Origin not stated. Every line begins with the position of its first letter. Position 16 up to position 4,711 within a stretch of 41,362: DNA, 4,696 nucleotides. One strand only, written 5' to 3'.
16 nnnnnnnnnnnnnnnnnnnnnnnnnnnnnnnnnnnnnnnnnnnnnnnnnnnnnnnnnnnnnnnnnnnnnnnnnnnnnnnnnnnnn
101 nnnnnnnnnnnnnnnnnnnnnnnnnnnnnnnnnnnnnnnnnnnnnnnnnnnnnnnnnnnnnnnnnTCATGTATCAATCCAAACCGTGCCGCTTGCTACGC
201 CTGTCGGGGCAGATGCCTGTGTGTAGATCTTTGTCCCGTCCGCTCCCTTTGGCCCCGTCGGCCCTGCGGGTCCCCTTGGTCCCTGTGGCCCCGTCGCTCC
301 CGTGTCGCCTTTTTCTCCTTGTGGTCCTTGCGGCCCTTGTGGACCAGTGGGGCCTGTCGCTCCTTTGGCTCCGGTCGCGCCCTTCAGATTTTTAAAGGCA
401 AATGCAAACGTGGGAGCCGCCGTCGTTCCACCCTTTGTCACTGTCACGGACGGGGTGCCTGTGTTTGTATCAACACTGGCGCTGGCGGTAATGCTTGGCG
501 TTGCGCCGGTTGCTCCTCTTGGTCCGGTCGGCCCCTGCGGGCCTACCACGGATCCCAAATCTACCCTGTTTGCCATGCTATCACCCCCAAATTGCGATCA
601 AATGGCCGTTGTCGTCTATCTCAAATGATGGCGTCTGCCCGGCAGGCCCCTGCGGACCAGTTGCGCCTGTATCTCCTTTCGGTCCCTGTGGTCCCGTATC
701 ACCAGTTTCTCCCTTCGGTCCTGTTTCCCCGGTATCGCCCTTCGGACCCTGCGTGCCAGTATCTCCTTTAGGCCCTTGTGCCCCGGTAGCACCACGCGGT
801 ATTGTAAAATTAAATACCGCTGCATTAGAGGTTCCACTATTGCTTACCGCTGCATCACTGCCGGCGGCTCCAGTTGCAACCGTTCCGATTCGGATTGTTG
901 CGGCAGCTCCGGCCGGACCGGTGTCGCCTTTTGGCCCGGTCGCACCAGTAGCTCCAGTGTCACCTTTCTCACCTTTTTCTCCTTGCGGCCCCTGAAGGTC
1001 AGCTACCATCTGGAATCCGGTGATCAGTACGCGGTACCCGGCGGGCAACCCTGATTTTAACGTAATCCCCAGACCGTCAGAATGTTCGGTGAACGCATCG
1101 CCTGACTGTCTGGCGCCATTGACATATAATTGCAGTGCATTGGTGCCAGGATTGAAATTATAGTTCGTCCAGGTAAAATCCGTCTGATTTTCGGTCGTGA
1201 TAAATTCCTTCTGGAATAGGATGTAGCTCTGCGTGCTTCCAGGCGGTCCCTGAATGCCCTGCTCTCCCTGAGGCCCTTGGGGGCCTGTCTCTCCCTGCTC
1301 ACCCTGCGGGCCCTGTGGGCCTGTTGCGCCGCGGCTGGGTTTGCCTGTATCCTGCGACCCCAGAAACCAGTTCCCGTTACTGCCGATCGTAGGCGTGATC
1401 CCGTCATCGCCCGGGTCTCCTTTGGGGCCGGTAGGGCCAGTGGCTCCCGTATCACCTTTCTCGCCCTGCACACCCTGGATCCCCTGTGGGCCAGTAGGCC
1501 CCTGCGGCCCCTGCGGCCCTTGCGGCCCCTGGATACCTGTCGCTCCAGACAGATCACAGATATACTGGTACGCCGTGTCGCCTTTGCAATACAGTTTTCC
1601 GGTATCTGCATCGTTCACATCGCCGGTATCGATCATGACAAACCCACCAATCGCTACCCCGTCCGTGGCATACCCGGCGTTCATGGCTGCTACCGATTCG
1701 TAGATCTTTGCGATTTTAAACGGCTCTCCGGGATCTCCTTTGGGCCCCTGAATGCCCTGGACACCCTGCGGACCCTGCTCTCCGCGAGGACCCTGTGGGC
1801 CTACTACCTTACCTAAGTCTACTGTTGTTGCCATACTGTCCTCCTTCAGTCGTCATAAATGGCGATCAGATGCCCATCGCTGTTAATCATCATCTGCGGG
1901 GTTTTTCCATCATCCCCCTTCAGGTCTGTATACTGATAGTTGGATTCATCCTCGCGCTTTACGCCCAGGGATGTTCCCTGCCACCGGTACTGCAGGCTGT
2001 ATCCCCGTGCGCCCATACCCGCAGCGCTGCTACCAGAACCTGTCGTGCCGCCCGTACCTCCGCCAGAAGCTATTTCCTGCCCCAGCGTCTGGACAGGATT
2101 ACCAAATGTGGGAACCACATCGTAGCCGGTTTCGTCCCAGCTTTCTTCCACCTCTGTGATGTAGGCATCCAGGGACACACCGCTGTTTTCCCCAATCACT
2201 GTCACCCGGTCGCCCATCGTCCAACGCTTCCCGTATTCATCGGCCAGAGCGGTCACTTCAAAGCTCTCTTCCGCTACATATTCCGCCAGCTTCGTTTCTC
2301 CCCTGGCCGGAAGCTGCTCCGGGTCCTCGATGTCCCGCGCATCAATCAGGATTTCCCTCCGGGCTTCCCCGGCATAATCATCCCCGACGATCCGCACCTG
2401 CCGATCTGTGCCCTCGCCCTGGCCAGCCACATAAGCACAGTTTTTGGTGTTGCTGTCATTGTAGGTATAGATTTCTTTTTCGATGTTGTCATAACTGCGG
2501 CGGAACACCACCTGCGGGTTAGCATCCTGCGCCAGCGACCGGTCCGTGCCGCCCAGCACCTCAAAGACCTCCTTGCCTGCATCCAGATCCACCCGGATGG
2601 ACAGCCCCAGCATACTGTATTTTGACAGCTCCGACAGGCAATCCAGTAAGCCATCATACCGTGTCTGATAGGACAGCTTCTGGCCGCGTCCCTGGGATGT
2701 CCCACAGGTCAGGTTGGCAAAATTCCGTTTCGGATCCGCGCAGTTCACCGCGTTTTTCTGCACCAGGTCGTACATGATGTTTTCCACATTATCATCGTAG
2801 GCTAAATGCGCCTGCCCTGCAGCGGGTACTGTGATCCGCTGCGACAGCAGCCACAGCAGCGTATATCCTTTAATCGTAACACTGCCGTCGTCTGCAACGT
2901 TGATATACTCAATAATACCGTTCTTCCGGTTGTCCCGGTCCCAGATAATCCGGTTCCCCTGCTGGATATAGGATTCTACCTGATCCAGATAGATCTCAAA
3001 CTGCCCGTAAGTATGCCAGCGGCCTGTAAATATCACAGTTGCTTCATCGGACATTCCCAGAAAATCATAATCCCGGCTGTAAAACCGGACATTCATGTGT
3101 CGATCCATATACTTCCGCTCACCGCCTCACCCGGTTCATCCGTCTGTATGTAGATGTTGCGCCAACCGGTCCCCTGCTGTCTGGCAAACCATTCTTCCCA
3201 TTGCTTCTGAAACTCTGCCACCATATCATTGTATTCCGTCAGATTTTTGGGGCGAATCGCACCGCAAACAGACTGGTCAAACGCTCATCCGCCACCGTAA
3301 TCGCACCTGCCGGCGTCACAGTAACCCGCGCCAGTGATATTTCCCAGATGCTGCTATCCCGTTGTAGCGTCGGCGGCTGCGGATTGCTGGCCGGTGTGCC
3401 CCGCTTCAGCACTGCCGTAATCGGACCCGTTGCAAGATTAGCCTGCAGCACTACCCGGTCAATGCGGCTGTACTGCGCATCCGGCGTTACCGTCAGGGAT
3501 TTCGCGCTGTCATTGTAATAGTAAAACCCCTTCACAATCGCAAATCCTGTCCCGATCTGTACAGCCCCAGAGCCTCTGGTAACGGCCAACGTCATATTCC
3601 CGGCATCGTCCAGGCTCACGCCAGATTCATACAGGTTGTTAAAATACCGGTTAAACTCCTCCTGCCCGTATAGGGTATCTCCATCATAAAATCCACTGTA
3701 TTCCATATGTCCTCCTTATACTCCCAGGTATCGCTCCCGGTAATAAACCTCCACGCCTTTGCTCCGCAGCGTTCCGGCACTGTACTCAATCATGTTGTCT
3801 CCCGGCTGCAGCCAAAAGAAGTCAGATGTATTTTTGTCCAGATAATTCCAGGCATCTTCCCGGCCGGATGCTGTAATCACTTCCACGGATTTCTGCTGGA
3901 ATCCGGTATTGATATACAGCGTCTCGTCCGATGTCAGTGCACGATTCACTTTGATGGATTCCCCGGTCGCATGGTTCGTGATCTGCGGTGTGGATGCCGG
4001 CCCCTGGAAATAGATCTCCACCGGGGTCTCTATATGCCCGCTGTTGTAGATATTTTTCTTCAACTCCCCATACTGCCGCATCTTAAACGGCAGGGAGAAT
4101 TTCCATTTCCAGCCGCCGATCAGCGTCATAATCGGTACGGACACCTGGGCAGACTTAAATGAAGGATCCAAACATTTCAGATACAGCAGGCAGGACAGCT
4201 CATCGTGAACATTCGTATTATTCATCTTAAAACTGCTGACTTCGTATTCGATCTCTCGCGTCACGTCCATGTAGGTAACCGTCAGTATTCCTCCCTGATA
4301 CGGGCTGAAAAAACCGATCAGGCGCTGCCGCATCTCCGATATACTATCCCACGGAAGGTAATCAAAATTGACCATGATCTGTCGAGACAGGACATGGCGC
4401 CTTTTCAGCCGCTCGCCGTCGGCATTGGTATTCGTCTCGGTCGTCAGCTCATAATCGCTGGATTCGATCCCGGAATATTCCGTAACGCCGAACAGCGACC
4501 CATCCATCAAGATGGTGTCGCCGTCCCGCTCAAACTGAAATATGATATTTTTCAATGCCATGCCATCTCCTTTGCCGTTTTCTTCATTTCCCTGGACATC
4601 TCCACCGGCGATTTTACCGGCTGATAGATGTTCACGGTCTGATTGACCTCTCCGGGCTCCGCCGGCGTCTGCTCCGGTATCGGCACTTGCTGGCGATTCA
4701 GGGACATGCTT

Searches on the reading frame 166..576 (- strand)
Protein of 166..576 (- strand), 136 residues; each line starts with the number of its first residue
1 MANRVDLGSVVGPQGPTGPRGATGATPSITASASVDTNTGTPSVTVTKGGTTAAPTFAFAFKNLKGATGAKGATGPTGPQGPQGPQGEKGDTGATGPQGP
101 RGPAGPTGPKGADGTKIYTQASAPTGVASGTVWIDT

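Call 66: search_protein_families(library=pfam, proteins=[window:166-576:-], max_evalue=0.001)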
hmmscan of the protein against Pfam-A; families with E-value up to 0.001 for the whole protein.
window:166-576:- (136 aa): 1 family
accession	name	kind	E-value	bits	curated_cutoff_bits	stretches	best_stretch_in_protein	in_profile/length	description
PF01391.23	Collagen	-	3.5e-12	46.3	27.2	1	66-115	4-53/60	Collagen triple helix repeat (20 copies)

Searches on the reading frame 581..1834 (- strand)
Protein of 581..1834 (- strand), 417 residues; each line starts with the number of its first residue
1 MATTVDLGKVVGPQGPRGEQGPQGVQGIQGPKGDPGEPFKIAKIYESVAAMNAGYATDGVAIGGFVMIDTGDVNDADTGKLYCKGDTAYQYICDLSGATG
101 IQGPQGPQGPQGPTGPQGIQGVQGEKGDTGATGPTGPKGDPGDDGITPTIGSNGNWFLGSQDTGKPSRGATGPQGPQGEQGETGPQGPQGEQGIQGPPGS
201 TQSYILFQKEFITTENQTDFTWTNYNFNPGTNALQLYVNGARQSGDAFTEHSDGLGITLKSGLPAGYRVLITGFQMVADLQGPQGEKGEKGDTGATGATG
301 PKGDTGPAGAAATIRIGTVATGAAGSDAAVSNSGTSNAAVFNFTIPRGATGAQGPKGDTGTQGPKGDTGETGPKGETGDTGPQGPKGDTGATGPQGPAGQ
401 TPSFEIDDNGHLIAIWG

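Call 53: search_protein_families(library=phrogs, proteins=[window:581-1834:-], max_evalue=0.001)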
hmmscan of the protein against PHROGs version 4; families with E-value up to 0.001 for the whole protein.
window:581-1834:- (417 aa): 56 families (the best 25 are shown)
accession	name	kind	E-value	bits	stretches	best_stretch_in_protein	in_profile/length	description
phrog_819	-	tail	2e-57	196.1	3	11-203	564-735/1024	tail protein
phrog_6320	-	tail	5.9e-46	158.6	2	97-201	104-205/745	tail fiber protein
phrog_5073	-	tail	2.9e-43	149.7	3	97-218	267-382/519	tail fiber protein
phrog_10972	-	tail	1.5e-32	114.4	4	352-401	155-204/343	tail fiber protein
phrog_8745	-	tail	1.7e-32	112.8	3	167-336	1417-1508/1803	tail fiber protein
phrog_4440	-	tail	2.4e-32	113.6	2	14-146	161-300/410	tail fiber protein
phrog_366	-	tail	2.9e-31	110.4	3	346-401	331-387/474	tail fiber protein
phrog_18350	-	tail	4.3e-29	102.9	3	281-403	98-200/253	tail fiber protein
phrog_3904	-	tail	3.6e-25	89.4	3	11-161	785-914/1086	tail fiber protein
phrog_1806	-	tail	2.8e-24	86.9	2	267-394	106-231/276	collagen like minor tail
phrog_3420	-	unknown function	7.5e-24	84.3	2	272-397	257-382/929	-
phrog_3890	-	tail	2.7e-23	81.4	4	88-145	1886-1944/3453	straight fibre tail protein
phrog_29268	-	unknown function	3.3e-23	82.7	2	135-405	275-541/653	-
phrog_1658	-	unknown function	6.1e-22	79.5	3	97-218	40-139/239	-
phrog_36982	-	unknown function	5.4e-21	75.2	1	10-399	288-664/944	-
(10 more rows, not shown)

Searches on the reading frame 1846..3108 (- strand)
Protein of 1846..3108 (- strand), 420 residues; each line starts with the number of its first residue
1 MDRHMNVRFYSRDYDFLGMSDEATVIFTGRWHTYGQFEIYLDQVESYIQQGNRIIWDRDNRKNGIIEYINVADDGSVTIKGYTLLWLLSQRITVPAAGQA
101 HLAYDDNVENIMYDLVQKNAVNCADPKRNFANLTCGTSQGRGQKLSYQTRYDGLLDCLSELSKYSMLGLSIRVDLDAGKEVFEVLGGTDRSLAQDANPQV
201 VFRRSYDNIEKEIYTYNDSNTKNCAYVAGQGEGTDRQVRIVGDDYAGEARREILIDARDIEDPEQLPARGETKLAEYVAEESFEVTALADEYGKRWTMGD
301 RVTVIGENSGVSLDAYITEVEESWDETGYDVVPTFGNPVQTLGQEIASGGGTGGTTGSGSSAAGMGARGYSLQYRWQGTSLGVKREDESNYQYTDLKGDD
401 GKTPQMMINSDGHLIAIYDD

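Call 53: search_protein_families(library=phrogs, proteins=[window:1846-3108:-], max_evalue=0.001)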
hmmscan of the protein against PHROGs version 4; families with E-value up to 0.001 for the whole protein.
window:1846-3108:- (420 aa): 4 families
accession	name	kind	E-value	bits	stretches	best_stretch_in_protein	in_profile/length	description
phrog_538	-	tail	2.1e-88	298.6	1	4-347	28-385/684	minor tail protein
phrog_30994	-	tail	2.1e-09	37.2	1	106-340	135-368/668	minor tail protein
phrog_9525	-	tail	1.2e-07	31.6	1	366-410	391-435/728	tail fiber protein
phrog_33036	-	unknown function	2.7e-07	31.9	1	269-345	35-114/120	-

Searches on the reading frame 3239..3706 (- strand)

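Call 53: search_protein_families(library=phrogs, proteins=[window:3239-3706:-], max_evalue=0.001)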
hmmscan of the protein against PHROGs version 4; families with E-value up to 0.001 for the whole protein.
window:3239-3706:- (155 aa): 11 families
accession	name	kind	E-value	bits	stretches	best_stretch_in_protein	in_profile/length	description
phrog_5339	-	head and packaging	5.7e-32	111.9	1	2-144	6-158/633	virion structural protein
phrog_9534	-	head and packaging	8.1e-31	108.8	1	1-139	1-140/303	head protein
phrog_27282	-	unknown function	4.5e-25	89.5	1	6-143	7-149/445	-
phrog_1220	-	head and packaging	1e-24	88.8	1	1-144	7-149/574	head protein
phrog_35103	-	unknown function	7.6e-15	55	1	8-146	11-149/916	-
phrog_17342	-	unknown function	8.1e-12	46.1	1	29-145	45-155/326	-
phrog_6779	-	tail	3.9e-09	37.6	1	28-141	30-155/276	tail protein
phrog_18805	-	unknown function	6.8e-09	36.1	1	4-142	5-147/457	-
phrog_13571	-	head and packaging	5.3e-08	33.5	1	42-135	41-139/356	virion structural protein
phrog_20556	-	tail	0.00013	22.1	1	34-142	34-134/528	baseplate protein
phrog_3398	-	head and packaging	0.00024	21.5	1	35-137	55-156/359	virion structural protein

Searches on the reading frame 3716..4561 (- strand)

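Call 53: search_protein_families(library=phrogs, proteins=[window:3716-4561:-], max_evalue=0.001)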
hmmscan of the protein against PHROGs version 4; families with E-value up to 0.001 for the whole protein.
window:3716-4561:- (281 aa): 3 families
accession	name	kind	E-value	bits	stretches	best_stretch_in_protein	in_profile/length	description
phrog_33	-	tail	4.4e-19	70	1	7-280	40-279/651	distal tail protein Dit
phrog_36410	-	unknown function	4.3e-16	60.2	1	169-281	10-125/125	-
phrog_5577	-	tail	6.5e-10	39.9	1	42-275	53-291/295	minor tail protein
